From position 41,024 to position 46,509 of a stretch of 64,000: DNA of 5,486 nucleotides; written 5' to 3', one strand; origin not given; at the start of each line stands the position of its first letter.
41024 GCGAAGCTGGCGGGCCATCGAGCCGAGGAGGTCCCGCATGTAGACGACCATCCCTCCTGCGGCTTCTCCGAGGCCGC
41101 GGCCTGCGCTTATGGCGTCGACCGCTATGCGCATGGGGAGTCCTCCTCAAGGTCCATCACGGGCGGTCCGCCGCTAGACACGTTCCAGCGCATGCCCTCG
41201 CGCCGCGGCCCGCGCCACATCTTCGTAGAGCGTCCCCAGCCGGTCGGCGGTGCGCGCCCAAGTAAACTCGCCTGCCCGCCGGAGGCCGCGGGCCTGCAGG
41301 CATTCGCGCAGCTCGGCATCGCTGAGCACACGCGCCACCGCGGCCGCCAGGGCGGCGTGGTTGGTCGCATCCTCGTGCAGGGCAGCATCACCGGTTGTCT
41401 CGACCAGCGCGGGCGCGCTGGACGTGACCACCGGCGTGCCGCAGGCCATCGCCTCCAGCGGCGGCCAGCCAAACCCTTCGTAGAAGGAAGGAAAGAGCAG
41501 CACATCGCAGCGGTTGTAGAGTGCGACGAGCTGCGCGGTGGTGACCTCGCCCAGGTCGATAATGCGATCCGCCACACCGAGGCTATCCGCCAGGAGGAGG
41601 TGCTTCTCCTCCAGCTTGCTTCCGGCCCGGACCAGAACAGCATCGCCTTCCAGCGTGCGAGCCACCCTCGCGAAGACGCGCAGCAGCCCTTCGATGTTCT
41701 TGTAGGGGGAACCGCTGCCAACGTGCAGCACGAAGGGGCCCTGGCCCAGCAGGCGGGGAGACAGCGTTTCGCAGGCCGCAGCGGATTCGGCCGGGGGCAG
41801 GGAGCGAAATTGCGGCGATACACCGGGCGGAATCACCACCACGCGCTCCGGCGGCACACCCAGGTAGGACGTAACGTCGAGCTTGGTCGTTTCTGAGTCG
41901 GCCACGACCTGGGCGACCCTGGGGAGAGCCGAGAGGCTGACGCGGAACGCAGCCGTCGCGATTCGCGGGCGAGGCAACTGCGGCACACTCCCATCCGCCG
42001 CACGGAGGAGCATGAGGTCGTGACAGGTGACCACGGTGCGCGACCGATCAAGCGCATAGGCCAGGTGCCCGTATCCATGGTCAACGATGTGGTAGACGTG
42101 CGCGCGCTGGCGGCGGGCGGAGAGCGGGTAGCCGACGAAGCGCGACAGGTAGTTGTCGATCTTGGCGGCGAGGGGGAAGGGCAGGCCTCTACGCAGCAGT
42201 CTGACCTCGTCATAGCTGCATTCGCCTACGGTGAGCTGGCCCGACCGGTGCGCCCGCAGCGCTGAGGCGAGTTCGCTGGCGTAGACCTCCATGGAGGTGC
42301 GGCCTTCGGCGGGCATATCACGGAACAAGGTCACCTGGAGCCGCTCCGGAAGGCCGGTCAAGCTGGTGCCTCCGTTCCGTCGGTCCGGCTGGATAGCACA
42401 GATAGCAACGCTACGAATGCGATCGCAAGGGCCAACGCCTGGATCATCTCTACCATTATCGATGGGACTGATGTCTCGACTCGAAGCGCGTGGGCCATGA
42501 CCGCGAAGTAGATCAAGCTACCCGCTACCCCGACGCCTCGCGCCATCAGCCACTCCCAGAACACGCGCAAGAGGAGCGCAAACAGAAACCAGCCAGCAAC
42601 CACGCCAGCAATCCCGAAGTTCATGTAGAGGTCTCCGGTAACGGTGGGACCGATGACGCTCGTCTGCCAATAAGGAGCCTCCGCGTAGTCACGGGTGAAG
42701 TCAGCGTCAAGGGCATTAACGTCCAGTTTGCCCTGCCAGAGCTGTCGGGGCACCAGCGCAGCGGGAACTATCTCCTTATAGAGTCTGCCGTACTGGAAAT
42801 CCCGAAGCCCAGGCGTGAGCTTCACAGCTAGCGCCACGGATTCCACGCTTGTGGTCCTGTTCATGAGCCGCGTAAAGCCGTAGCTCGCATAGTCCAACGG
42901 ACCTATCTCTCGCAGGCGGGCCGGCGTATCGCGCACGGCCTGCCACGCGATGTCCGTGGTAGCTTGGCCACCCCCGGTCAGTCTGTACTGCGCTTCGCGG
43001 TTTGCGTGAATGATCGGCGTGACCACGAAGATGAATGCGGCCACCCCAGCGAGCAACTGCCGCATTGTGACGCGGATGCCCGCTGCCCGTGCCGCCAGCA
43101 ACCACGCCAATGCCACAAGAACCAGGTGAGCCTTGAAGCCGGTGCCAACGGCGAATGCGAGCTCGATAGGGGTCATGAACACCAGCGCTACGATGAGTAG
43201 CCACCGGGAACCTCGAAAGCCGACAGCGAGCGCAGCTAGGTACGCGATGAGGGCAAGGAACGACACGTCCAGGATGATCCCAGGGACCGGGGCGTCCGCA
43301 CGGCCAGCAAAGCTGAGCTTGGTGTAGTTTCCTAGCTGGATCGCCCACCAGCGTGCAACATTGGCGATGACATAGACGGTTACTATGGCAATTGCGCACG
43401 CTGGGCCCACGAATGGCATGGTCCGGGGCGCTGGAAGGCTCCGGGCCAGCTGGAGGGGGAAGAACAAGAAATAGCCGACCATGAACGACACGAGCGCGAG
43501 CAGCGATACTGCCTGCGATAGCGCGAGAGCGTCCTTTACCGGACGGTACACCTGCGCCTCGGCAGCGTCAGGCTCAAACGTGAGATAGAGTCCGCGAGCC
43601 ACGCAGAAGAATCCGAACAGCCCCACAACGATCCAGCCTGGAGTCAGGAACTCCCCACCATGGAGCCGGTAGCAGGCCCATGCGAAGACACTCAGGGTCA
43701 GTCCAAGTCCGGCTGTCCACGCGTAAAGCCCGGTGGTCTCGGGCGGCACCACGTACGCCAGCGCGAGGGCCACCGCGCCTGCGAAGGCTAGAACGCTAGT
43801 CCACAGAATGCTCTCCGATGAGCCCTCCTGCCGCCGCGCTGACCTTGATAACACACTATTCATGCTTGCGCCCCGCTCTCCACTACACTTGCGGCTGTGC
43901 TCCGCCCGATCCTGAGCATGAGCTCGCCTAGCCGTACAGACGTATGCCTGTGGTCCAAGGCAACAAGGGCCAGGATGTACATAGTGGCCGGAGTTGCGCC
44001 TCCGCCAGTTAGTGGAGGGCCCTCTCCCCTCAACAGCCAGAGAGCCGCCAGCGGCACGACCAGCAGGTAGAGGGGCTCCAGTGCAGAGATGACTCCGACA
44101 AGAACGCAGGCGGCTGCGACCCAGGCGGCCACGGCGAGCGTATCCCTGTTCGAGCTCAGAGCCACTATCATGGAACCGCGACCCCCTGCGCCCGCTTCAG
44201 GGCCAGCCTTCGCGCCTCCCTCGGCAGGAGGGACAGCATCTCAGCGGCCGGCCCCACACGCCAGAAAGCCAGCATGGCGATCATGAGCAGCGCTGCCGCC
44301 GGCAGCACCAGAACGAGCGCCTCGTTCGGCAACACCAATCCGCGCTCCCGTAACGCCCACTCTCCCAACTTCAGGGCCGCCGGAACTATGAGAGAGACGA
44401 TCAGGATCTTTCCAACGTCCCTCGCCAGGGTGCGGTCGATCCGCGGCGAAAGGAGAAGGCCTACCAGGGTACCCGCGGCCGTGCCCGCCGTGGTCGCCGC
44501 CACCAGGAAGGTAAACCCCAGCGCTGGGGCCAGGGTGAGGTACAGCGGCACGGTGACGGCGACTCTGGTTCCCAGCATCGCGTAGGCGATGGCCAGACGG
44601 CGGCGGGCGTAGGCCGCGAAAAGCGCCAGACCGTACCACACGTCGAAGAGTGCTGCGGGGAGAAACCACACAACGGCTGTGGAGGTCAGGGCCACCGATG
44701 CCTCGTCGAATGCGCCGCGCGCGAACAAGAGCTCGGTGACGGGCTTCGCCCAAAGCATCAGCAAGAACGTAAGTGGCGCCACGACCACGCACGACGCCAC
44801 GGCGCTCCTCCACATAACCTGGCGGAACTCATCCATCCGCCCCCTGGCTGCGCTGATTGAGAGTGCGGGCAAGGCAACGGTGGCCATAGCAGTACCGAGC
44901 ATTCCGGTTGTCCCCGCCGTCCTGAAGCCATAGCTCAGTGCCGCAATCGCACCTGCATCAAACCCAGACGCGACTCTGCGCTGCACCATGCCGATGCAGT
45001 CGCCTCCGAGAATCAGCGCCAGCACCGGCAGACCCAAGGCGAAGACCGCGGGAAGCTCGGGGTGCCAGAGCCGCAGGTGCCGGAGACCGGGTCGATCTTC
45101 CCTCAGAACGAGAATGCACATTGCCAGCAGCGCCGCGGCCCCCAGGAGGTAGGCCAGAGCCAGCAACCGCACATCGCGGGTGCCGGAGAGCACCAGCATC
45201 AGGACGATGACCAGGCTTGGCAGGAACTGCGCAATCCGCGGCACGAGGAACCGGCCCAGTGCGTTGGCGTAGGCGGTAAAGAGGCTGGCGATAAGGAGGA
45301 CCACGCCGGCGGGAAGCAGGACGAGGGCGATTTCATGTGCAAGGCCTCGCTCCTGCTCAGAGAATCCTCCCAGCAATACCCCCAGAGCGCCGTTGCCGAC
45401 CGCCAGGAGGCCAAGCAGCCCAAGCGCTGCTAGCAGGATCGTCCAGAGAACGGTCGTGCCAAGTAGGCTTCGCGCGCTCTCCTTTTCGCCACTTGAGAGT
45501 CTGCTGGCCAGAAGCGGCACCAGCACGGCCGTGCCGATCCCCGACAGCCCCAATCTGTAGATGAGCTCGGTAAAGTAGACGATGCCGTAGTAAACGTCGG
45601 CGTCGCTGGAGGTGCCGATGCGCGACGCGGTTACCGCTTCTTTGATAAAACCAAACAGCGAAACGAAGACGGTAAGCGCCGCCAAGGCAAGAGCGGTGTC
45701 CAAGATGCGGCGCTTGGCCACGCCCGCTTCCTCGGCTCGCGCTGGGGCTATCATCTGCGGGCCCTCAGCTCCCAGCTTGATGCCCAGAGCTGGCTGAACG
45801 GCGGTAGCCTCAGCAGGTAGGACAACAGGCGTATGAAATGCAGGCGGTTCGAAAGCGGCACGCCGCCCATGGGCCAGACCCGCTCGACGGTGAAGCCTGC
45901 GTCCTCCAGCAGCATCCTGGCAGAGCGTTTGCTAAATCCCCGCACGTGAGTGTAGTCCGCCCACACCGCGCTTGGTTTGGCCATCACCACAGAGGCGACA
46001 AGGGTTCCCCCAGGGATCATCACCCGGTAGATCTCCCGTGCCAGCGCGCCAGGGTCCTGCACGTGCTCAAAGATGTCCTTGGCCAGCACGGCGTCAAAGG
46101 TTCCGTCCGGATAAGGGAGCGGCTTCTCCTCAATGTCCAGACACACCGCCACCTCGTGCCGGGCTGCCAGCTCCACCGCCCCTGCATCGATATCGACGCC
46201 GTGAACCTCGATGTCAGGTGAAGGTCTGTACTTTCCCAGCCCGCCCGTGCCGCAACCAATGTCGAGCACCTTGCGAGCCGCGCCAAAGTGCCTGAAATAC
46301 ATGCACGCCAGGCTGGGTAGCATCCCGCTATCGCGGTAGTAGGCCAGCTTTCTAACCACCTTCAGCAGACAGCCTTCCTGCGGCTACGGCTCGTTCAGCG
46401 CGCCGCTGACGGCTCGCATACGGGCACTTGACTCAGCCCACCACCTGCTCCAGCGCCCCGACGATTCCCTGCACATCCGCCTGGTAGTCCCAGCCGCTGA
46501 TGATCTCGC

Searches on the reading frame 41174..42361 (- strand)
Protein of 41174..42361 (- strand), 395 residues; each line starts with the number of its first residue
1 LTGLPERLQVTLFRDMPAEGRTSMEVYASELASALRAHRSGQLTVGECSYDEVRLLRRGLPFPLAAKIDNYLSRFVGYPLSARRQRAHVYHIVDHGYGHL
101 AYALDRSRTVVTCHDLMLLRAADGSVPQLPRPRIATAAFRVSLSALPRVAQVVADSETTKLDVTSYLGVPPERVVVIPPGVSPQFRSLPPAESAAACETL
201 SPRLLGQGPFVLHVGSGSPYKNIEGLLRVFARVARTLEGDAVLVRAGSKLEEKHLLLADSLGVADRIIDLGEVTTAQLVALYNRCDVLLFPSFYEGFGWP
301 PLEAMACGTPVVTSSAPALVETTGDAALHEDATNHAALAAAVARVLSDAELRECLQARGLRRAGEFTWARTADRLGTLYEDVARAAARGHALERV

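Call 9: search_protein_families(library=pfam, proteins=[window:41174-42361:-])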
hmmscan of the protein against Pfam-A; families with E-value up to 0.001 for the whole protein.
window:41174-42361:- (395 aa): 5 families
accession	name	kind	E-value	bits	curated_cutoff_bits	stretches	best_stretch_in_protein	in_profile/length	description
PF00534.26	Glycos_transf_1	-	1.7e-32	112.8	26.4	1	207-358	14-168/172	Glycosyl transferases group 1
PF13692.12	Glyco_trans_1_4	-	2.1e-25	90.1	27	1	209-348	2-142/142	Glycosyl transferases group 1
PF13439.12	Glyco_transf_4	-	5.6e-15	56.2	28.5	1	24-184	4-169/170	Glycosyltransferase Family 4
PF20706.3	GT4-conflict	-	2.3e-09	37.1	26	1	205-375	194-385/385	Family 4 Glycosyltransferase in conflict systems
PF13524.12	Glyco_trans_1_2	-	5.1e-08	33.4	25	1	266-375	28-142/144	Glycosyl transferase-like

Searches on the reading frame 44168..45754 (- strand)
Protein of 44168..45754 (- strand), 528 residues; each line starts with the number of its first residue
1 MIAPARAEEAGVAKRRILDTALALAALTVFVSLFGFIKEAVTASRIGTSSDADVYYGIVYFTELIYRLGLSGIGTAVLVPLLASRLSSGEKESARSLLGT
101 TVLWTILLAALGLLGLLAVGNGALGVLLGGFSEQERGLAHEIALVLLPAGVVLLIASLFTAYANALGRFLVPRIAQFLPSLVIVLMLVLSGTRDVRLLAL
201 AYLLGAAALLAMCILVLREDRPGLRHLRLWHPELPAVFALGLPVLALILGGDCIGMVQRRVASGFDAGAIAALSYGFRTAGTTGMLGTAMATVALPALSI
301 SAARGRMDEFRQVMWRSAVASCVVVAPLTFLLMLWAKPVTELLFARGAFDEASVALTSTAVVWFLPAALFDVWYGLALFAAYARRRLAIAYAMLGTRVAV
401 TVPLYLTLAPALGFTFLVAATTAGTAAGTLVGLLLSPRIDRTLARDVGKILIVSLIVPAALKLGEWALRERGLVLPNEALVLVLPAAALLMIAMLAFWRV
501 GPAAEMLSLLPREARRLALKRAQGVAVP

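Call 9: search_protein_families(library=pfam, proteins=[window:44168-45754:-])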
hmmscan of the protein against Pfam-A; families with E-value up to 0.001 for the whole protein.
window:44168-45754:- (528 aa): 1 family
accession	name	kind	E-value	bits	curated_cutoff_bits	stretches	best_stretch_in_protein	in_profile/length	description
PF03023.19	MurJ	-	1.9e-35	122.8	27.4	1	43-468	2-431/451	Lipid II flippase MurJ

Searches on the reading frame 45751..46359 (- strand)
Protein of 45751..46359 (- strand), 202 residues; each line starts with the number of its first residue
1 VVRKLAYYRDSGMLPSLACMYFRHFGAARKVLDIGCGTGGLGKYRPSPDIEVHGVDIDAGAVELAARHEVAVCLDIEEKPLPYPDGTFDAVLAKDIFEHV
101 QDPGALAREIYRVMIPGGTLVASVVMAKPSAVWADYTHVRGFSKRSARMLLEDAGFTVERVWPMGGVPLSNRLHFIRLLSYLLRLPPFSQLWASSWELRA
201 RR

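Call 9: search_protein_families(library=pfam, proteins=[window:45751-46359:-])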
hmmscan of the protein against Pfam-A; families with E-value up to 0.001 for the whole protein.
window:45751-46359:- (202 aa): 10 families
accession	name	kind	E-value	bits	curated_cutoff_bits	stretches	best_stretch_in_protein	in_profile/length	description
PF08241.18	Methyltransf_11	-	1.1e-19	71.2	21.2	1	32-121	1-94/95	Methyltransferase domain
PF13489.12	Methyltransf_23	-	9.7e-17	61.6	27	1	27-159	22-162/164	Methyltransferase domain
PF13649.12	Methyltransf_25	-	8.9e-15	55.6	27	1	31-118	1-97/97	Methyltransferase domain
PF08242.18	Methyltransf_12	-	4.3e-14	53.5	30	1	32-120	1-98/98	Methyltransferase domain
PF13847.12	Methyltransf_31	-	2e-13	50.7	27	1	29-125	5-112/145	Methyltransferase domain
PF07021.18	MetW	-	1.4e-06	28.5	21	1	28-113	14-101/193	Methionine biosynthesis protein MetW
PF05175.20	MTS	-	1.1e-05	25.6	23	1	27-67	31-73/170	Methyltransferase small domain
PF03141.22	Methyltransf_29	-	0.00015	20.9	23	1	26-124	116-219/506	Putative S-adenosyl-L-methionine-dependent methyltransferase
PF06325.19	PrmA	-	0.00045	20.2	22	1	28-136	162-273/296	Ribosomal protein L11 methyltransferase (PrmA)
PF01209.24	Ubie_methyltran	-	0.0005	19.9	20.1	0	28-122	48-151/233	ubiE/COQ5 methyltransferase family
